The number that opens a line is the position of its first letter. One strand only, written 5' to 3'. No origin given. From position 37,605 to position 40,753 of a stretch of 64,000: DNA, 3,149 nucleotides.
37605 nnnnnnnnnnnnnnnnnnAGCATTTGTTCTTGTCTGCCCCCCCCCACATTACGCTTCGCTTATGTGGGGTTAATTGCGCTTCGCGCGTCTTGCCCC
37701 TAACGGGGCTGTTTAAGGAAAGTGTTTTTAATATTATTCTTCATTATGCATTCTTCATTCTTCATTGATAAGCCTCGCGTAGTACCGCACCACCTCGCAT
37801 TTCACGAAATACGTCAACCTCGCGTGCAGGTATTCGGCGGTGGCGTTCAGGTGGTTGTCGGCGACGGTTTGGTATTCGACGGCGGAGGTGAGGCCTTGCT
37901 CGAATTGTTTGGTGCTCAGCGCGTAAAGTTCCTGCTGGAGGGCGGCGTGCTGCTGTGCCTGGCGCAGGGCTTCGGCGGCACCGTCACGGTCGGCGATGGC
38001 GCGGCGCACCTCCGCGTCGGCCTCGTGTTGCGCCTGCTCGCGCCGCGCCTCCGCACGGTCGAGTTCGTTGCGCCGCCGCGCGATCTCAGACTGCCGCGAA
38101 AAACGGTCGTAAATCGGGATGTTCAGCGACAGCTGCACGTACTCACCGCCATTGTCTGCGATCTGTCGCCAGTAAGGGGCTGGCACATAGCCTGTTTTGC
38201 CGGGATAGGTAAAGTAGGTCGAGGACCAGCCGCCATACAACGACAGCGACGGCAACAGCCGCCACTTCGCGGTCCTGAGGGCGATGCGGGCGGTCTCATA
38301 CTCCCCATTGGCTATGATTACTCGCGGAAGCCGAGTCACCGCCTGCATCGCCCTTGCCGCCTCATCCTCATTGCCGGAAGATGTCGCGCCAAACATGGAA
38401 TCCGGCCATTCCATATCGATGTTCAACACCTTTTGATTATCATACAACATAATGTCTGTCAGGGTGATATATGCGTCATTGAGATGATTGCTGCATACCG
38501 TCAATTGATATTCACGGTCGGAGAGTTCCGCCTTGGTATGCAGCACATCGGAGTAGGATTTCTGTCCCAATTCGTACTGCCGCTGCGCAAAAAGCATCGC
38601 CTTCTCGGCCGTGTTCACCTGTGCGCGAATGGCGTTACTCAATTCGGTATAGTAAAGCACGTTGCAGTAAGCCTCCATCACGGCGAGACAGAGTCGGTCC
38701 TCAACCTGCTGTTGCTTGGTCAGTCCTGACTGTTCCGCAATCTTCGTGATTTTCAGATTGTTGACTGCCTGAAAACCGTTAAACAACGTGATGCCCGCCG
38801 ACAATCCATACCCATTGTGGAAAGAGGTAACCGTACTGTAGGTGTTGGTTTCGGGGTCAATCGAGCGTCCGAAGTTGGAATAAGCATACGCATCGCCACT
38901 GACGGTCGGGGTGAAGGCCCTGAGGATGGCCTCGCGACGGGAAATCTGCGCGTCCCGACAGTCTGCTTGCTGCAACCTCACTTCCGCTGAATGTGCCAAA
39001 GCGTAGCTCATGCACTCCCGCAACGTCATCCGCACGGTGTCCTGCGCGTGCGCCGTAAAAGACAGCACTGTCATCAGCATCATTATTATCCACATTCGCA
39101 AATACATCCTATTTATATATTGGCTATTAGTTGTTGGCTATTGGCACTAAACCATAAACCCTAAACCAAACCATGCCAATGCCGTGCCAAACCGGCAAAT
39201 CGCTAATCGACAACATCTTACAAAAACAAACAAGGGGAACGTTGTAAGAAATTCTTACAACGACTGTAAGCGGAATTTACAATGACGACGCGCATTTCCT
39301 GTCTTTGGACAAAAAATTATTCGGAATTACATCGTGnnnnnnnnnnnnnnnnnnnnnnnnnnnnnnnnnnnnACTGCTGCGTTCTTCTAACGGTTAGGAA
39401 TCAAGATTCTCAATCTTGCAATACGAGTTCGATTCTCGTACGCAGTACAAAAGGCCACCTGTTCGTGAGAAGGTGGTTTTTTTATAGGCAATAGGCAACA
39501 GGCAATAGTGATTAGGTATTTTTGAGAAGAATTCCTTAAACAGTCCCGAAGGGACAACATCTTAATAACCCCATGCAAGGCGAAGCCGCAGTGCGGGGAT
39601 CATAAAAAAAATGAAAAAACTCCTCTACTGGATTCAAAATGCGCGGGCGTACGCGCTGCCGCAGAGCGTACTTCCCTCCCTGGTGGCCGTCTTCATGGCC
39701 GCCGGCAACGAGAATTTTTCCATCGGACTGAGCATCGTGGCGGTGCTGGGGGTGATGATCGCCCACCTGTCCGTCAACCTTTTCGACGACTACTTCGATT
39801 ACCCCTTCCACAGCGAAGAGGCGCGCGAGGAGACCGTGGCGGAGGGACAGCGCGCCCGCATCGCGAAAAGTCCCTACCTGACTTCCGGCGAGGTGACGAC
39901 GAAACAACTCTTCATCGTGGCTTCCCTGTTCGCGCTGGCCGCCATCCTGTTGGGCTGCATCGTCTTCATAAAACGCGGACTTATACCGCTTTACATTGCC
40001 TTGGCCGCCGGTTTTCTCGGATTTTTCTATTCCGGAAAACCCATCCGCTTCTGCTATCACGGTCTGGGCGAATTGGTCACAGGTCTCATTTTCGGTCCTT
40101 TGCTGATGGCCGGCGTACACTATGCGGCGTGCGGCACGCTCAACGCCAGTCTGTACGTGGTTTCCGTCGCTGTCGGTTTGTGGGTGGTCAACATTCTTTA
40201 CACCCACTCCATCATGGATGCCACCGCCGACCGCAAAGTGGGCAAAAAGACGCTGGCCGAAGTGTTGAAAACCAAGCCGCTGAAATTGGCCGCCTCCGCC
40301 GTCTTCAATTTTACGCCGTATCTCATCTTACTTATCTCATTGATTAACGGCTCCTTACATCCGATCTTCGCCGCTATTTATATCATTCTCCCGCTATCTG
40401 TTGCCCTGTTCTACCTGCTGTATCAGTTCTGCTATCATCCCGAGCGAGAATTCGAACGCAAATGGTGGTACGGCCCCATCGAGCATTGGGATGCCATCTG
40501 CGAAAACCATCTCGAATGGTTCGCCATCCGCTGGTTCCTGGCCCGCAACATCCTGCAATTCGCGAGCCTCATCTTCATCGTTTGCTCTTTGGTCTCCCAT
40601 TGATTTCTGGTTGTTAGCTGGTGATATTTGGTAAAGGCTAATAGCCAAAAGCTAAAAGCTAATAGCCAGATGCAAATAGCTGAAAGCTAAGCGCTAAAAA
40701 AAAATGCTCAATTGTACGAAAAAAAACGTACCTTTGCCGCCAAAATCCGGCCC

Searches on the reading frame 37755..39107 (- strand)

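Call 15: search_protein_families(library=pfam, proteins=[window:37755-39107:-])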
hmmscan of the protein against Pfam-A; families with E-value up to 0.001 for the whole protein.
window:37755-39107:- (450 aa): 1 family
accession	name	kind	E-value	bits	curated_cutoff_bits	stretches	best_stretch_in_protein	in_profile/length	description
PF02321.23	OEP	-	1.3e-40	139.6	22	2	255-432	7-174/187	Outer membrane efflux protein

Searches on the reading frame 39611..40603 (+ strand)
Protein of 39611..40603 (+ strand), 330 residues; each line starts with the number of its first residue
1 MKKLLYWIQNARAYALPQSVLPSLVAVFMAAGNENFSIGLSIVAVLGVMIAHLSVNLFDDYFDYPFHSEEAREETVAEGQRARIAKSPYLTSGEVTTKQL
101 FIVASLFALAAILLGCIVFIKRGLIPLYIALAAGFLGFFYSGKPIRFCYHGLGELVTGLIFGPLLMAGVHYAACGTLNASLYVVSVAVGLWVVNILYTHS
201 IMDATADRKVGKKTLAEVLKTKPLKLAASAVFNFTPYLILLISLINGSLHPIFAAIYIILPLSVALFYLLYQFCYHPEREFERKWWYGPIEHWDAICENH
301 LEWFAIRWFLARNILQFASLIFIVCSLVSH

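Call 15: search_protein_families(library=pfam, proteins=[window:39611-40603:+])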
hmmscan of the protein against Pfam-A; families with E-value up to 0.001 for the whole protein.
window:39611-40603:+ (330 aa): 1 family
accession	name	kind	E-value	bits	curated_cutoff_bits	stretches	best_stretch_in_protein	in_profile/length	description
PF01040.23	UbiA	-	1.5e-28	100.2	34.2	1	20-272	2-233/250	UbiA prenyltransferase family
